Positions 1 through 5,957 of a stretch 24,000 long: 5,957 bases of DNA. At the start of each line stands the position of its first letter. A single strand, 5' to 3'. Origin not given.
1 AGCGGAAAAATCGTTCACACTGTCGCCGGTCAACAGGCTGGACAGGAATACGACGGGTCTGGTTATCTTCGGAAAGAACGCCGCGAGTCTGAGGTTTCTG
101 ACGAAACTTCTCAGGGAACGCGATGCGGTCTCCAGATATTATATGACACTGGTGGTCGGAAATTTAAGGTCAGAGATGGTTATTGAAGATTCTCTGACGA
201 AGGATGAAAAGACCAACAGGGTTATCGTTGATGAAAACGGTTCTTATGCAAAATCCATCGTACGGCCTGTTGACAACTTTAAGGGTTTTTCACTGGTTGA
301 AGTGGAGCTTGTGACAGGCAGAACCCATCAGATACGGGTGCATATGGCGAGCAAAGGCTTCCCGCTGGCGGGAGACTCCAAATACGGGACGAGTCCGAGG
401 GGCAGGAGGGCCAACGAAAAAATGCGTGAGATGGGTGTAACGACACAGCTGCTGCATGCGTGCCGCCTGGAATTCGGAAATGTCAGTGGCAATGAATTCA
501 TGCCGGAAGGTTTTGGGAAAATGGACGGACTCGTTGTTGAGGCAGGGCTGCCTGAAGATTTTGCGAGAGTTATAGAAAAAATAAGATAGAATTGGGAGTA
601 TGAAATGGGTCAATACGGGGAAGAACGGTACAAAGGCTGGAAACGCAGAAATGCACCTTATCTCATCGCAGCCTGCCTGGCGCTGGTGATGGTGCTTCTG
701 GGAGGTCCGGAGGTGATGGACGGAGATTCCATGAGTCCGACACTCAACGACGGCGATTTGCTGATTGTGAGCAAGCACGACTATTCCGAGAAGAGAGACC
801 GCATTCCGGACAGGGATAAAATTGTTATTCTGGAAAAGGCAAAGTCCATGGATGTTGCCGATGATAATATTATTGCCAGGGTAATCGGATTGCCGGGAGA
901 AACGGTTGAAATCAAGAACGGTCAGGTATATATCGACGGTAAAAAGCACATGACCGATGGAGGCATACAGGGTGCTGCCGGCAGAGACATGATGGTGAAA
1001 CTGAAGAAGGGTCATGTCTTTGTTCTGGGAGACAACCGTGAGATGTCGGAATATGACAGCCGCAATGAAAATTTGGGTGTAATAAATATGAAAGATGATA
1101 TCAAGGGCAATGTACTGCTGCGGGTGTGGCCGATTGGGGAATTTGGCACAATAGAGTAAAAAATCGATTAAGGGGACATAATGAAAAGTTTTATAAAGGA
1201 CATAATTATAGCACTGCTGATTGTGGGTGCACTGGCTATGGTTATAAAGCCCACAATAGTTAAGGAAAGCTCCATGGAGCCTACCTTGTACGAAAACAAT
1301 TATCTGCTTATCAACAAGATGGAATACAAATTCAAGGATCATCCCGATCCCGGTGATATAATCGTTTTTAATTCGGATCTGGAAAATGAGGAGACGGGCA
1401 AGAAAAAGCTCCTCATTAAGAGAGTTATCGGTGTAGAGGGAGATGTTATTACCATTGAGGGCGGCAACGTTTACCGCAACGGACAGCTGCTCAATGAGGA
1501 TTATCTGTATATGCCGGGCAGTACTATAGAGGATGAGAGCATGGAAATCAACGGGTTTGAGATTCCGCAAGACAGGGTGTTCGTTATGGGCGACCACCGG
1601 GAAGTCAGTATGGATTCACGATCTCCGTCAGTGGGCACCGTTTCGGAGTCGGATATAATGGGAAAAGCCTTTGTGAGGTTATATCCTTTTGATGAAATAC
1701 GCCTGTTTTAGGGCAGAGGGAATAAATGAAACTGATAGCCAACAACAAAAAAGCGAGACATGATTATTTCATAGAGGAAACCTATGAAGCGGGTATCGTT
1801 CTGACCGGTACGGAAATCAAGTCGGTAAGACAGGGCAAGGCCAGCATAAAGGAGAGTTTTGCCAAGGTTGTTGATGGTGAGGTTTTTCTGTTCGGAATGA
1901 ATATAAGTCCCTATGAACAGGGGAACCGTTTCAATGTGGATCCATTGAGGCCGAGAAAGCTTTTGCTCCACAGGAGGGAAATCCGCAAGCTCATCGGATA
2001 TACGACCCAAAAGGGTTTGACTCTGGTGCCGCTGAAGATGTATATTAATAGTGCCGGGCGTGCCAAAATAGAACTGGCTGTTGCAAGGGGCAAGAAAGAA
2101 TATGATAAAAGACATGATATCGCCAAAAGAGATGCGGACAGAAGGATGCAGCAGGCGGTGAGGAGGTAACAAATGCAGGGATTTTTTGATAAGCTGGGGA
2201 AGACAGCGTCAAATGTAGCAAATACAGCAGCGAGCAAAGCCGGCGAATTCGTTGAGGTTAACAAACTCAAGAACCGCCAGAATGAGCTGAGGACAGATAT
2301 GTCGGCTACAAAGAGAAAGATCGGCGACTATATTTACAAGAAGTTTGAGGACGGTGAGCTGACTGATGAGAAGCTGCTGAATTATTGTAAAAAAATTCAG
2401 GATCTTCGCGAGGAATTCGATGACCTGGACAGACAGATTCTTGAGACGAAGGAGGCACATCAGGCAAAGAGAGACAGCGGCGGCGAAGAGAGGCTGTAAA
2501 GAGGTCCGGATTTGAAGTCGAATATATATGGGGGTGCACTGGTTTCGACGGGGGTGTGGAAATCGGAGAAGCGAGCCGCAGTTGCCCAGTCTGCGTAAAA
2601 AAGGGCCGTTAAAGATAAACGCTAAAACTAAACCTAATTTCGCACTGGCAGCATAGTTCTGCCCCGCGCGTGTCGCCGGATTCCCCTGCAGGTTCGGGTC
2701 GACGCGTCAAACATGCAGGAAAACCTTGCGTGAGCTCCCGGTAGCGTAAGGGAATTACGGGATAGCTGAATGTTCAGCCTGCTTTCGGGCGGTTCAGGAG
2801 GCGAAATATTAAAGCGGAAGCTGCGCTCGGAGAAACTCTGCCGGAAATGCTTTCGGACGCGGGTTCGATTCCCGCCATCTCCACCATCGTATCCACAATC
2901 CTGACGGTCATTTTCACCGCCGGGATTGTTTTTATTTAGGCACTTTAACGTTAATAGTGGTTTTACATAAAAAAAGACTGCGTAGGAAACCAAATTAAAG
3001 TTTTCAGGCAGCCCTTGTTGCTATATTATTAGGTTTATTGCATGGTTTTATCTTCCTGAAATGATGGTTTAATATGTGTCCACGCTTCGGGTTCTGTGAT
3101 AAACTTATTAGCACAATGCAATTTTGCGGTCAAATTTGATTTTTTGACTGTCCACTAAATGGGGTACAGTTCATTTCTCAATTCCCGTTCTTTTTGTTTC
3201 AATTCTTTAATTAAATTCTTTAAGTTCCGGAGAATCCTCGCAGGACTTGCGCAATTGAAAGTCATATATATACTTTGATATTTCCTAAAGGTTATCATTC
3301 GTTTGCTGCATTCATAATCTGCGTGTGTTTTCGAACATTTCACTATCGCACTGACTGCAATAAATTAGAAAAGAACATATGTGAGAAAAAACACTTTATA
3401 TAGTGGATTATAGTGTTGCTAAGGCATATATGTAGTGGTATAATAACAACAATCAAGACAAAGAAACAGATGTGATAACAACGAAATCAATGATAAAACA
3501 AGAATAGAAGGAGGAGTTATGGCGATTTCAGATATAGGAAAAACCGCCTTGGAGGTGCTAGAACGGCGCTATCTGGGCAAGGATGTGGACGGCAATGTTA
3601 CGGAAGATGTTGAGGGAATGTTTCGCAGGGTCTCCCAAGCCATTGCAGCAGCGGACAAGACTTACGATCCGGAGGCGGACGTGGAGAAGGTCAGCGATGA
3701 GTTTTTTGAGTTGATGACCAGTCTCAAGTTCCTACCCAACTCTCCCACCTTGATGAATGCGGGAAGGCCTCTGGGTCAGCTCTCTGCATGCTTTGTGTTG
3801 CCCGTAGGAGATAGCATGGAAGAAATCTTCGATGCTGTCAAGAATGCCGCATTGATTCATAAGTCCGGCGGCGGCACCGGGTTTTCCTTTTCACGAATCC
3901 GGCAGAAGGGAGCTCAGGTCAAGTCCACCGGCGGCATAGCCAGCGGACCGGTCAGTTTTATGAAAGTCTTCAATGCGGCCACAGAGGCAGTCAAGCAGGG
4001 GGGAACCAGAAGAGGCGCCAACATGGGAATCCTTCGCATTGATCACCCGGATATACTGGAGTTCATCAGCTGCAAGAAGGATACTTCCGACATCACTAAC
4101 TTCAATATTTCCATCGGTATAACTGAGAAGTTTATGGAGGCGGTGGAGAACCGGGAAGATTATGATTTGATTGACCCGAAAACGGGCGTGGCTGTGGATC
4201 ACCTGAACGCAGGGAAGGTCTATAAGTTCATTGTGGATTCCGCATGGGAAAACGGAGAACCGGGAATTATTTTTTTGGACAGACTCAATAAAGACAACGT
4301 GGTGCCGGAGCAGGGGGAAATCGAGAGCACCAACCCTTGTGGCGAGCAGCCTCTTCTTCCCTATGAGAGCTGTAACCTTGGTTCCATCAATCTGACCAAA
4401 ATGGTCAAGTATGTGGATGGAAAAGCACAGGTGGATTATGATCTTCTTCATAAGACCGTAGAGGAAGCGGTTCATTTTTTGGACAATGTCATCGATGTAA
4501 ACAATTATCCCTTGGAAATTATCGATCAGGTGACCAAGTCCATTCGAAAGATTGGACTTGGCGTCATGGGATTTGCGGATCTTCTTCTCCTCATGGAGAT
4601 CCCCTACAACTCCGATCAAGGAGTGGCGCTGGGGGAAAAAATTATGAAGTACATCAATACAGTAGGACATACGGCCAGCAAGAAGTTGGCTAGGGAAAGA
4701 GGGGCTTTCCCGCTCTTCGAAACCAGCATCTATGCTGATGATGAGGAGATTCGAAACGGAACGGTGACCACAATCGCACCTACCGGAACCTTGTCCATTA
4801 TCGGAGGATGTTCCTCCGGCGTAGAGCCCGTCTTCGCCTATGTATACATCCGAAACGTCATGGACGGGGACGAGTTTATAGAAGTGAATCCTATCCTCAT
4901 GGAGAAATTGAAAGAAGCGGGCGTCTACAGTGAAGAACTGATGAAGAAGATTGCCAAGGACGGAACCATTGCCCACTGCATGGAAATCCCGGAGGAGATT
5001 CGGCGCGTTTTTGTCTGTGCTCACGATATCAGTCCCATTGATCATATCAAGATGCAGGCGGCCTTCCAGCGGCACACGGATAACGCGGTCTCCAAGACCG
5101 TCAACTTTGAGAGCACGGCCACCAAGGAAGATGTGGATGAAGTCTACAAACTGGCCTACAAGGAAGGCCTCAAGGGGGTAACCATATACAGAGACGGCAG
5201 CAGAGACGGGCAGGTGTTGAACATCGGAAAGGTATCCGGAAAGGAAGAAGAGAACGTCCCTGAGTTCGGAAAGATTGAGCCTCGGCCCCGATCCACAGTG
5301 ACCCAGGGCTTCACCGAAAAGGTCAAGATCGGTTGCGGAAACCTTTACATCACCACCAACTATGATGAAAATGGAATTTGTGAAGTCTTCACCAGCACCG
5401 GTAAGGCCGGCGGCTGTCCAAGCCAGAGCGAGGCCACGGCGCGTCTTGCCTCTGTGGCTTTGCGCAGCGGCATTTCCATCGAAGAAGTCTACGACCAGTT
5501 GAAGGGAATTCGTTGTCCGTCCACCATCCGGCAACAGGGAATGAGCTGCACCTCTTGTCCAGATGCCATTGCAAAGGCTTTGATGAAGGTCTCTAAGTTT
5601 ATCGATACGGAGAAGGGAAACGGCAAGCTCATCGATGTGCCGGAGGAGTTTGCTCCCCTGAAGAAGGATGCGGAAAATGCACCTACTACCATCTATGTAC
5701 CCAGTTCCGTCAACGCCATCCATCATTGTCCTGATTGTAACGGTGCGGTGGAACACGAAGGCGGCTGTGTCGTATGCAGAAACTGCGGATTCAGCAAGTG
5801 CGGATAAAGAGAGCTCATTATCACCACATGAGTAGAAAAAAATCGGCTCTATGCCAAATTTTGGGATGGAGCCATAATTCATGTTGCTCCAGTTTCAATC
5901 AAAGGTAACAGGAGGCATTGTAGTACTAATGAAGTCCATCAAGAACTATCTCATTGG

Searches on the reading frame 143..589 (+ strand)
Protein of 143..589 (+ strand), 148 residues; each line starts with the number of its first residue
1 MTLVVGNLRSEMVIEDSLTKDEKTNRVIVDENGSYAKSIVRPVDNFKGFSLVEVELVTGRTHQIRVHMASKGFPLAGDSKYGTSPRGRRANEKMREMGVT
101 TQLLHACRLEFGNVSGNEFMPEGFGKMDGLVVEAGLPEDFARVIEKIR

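Call 47: search_protein_families(library=pfam, proteins=[window:143-589:+], max_evalue=0.001)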
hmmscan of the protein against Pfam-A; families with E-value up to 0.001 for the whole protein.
window:143-589:+ (148 aa): 1 family
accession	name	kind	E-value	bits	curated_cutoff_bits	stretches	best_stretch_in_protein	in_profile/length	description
PF00849.27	PseudoU_synth_2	-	2.8e-09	37.8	26.8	1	14-70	92-152/152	RNA pseudouridylate synthase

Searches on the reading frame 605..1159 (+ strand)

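Call 47: search_protein_families(library=pfam, proteins=[window:605-1159:+], max_evalue=0.001)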
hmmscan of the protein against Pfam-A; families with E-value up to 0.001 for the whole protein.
window:605-1159:+ (184 aa): 2 families
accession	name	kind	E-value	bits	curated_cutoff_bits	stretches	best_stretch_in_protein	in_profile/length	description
PF10502.14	Peptidase_S26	-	2.2e-26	93.2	22.9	1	20-175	9-168/168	Signal peptidase, peptidase S26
PF00717.28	Peptidase_S24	-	0.00041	20.5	23.3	0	39-65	41-67/116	Peptidase S24-like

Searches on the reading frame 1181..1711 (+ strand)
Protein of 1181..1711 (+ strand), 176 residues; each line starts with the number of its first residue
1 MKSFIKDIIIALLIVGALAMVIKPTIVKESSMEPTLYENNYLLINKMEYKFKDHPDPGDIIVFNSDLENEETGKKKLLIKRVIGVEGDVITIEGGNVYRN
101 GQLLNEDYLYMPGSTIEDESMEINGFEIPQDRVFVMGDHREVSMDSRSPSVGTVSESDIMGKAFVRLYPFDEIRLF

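Call 47: search_protein_families(library=pfam, proteins=[window:1181-1711:+], max_evalue=0.001)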
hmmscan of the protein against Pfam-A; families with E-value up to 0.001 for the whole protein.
window:1181-1711:+ (176 aa): 1 family
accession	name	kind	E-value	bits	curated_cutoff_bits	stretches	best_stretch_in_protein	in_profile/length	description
PF10502.14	Peptidase_S26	-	6.7e-39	134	22.9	1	3-167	3-167/168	Signal peptidase, peptidase S26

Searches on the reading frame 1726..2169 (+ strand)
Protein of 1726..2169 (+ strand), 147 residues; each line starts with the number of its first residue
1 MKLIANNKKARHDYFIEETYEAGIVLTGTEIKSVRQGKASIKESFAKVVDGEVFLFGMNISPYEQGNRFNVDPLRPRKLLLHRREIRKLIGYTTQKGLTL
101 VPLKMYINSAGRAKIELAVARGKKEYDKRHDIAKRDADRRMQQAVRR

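Call 47: search_protein_families(library=pfam, proteins=[window:1726-2169:+], max_evalue=0.001)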
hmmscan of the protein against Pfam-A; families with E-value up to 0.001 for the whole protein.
window:1726-2169:+ (147 aa): 1 family
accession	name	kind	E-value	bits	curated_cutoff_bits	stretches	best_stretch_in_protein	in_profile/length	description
PF01668.23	SmpB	-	6.5e-63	211.4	27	1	4-146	1-142/143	SmpB protein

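Call 59: find_encoding_contigs(protein=window:1726-2169:+, flank=1000, max_places=5)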
Protein window:1726-2169:+ (147 aa): 9 contigs read that carry it; 5 places shown.
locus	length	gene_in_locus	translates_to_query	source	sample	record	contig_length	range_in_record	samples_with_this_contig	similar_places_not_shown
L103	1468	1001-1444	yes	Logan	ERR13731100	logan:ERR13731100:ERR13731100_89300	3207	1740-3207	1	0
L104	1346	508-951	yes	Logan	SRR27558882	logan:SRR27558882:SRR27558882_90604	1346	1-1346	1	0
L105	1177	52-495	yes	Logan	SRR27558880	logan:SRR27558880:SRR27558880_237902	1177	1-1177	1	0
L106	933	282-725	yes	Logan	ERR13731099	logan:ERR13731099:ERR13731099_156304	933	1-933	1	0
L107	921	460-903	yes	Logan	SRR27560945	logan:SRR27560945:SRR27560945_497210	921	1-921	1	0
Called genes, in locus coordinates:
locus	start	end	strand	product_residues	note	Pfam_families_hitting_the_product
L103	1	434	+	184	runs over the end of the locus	PF10502:Peptidase_S26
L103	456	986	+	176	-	PF10502:Peptidase_S26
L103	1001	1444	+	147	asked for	PF01668:SmpB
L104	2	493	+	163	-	?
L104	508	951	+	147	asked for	PF01668:SmpB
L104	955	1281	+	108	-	-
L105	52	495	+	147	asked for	PF01668:SmpB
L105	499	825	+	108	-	-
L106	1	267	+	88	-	?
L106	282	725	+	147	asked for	PF01668:SmpB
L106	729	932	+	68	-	?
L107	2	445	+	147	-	?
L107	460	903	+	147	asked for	PF01668:SmpB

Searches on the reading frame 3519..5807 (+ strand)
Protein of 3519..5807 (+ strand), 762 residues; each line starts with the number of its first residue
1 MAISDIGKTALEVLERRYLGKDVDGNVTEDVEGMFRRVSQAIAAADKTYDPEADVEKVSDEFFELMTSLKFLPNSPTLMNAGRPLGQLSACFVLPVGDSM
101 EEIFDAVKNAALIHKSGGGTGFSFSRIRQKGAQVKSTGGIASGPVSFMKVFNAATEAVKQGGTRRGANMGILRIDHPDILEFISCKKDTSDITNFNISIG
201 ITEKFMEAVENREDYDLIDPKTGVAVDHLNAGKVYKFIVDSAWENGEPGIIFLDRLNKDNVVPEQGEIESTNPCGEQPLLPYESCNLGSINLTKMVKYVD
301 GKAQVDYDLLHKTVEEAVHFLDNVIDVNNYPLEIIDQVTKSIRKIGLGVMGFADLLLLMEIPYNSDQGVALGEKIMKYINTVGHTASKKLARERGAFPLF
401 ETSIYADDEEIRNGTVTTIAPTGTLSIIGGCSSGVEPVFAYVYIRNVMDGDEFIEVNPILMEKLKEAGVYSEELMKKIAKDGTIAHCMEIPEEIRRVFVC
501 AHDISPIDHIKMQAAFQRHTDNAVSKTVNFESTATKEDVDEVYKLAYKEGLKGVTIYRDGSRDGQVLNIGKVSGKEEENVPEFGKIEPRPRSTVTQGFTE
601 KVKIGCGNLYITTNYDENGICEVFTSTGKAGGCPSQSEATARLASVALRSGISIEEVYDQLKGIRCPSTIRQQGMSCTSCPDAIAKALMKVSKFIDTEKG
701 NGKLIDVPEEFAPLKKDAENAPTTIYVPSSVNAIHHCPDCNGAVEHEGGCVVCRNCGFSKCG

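Call 47: search_protein_families(library=pfam, proteins=[window:3519-5807:+], max_evalue=0.001)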
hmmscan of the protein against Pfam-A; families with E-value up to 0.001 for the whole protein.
window:3519-5807:+ (762 aa): 3 families
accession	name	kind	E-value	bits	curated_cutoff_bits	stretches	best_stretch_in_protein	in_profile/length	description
PF02867.20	Ribonuc_red_lgC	-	5.1e-142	474.6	23.9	2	89-408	1-347/523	Ribonucleotide reductase, barrel domain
PF12637.14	TSCPD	-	2.8e-24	85.6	22.8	1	600-690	5-86/88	TSCPD domain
PF00317.26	Ribonuc_red_lgN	-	3e-22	78.9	28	1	7-86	4-77/77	Ribonucleotide reductase, all-alpha domain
